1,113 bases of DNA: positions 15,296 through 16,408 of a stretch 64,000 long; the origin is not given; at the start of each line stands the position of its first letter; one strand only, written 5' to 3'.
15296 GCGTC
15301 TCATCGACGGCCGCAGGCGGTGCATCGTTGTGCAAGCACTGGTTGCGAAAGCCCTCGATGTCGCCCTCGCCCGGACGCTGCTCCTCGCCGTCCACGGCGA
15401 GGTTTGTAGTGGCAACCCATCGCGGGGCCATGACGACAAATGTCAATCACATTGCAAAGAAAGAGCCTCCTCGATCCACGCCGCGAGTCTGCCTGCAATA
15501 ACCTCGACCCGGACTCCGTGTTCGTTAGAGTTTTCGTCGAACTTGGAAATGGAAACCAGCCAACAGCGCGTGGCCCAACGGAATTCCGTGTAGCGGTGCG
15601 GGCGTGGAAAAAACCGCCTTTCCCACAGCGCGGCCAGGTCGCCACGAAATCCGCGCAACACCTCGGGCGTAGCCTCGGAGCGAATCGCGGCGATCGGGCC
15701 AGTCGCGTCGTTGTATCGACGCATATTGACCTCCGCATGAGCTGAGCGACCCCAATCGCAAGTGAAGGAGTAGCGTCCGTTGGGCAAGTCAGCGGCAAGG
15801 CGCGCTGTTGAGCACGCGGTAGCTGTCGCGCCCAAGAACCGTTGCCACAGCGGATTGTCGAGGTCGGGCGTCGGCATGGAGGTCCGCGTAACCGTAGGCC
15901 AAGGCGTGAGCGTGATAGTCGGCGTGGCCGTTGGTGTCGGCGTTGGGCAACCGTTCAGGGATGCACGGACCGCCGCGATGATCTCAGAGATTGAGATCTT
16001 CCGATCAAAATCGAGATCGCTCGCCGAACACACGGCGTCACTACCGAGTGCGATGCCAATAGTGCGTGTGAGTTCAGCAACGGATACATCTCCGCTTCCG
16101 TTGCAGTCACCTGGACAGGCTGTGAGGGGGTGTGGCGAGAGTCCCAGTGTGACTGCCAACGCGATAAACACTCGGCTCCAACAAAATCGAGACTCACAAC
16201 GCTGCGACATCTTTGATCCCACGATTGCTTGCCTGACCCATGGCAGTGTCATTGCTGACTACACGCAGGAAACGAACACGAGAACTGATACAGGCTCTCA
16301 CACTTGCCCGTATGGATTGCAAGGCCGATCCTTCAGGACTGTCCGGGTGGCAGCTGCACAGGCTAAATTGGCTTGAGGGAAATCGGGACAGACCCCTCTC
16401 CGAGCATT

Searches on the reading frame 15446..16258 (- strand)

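Call 46: search_protein_families(library=pfam, proteins=[window:15446-16258:-], max_evalue=0.001)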
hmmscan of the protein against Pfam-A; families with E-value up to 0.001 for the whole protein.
window:15446-16258:- (271 aa): 0 families

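Call 82: search_protein_families(library=ncbifam, proteins=[window:15446-16258:-], max_evalue=0.01)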
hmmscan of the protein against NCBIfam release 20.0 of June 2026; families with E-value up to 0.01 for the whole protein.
window:15446-16258:- (271 aa): 1 family
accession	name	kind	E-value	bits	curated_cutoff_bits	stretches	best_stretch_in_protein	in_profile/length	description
NF041410.1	XopAW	subfamily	0.0058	16.4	120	1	51-115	113-177/235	XopAW family type III secretion system calcium-binding effector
